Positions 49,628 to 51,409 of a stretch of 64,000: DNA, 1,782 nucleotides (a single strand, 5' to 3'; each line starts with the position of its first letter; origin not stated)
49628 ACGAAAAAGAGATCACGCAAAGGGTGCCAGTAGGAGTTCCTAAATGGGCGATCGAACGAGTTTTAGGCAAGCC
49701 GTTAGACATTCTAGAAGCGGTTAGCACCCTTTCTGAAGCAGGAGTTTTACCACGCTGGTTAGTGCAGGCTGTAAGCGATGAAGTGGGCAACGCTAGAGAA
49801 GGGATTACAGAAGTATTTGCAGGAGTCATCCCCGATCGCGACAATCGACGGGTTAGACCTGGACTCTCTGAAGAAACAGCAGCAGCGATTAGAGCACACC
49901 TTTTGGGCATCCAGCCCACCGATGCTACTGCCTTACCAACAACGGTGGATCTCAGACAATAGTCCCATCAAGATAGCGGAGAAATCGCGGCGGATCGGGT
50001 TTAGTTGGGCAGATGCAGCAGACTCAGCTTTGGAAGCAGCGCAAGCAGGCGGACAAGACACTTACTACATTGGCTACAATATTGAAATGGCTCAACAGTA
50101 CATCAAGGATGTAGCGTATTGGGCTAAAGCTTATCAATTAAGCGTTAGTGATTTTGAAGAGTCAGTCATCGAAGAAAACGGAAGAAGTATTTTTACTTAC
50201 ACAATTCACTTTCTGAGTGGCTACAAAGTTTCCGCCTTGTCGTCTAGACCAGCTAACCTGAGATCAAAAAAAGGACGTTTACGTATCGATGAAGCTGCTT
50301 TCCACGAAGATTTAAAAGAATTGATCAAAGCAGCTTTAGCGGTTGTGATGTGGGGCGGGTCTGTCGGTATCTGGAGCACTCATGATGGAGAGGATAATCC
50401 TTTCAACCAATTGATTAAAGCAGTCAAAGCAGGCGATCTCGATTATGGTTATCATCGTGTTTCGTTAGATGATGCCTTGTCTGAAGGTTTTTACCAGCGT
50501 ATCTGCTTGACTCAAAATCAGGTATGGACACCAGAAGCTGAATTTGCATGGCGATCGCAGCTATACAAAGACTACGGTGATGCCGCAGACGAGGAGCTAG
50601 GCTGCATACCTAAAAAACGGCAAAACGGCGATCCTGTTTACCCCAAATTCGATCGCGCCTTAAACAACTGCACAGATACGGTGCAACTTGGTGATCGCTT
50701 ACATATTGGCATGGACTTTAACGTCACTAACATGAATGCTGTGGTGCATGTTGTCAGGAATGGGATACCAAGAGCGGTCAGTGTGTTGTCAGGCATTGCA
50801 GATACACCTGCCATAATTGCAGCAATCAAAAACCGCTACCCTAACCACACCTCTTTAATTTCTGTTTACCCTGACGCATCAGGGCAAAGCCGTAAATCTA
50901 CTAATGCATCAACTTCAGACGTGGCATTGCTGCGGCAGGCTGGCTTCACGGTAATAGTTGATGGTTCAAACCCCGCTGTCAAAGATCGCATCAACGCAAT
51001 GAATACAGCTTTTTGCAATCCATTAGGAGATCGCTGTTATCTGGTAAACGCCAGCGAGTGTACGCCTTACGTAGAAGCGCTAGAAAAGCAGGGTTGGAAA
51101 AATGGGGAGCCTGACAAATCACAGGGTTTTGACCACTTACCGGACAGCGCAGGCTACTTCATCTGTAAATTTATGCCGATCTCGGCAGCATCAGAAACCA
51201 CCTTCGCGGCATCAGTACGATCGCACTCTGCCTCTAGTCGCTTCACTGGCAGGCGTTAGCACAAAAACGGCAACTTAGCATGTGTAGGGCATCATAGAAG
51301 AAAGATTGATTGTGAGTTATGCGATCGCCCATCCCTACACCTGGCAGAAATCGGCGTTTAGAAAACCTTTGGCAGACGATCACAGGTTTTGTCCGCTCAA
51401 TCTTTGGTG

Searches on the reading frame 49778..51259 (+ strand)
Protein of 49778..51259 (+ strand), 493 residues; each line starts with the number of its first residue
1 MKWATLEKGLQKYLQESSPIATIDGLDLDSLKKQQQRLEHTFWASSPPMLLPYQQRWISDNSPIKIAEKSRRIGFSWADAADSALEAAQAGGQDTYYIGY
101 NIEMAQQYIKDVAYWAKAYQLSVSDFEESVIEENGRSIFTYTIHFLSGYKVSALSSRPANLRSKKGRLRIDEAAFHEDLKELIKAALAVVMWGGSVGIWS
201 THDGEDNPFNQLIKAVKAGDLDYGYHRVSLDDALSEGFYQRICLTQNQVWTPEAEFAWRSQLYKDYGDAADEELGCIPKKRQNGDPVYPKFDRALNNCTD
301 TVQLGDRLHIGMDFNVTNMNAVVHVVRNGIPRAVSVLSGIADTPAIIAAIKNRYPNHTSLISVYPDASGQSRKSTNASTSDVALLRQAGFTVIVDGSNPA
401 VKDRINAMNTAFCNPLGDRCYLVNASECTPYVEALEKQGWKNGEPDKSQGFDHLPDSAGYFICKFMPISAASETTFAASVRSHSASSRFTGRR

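Call 19: search_protein_families(library=pfam, proteins=[window:49778-51259:+], max_evalue=0.001)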
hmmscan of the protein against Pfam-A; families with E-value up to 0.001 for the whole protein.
window:49778-51259:+ (493 aa): 1 family
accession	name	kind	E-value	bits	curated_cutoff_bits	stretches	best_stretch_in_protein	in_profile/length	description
PF17289.8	Terminase_6C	-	4.2e-12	46.8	22.6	1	310-464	1-154/155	Terminase RNaseH-like domain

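Call 20: search_protein_families(library=phrogs, proteins=[window:49778-51259:+], max_evalue=0.001)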
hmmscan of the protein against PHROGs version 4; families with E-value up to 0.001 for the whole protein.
window:49778-51259:+ (493 aa): 5 families
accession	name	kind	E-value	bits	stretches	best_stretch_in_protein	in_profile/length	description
phrog_10250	-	head and packaging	7e-36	125.1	1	287-470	25-220/228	terminase large subunit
phrog_2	-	head and packaging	4.2e-33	116.1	1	49-469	266-596/807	terminase large subunit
phrog_3746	-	head and packaging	8.2e-06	26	1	51-190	145-275/374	terminase large subunit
phrog_38319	-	unknown function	2e-05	25.2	1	286-324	231-269/271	-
phrog_22646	-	unknown function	0.00036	20.7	1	46-191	33-174/374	-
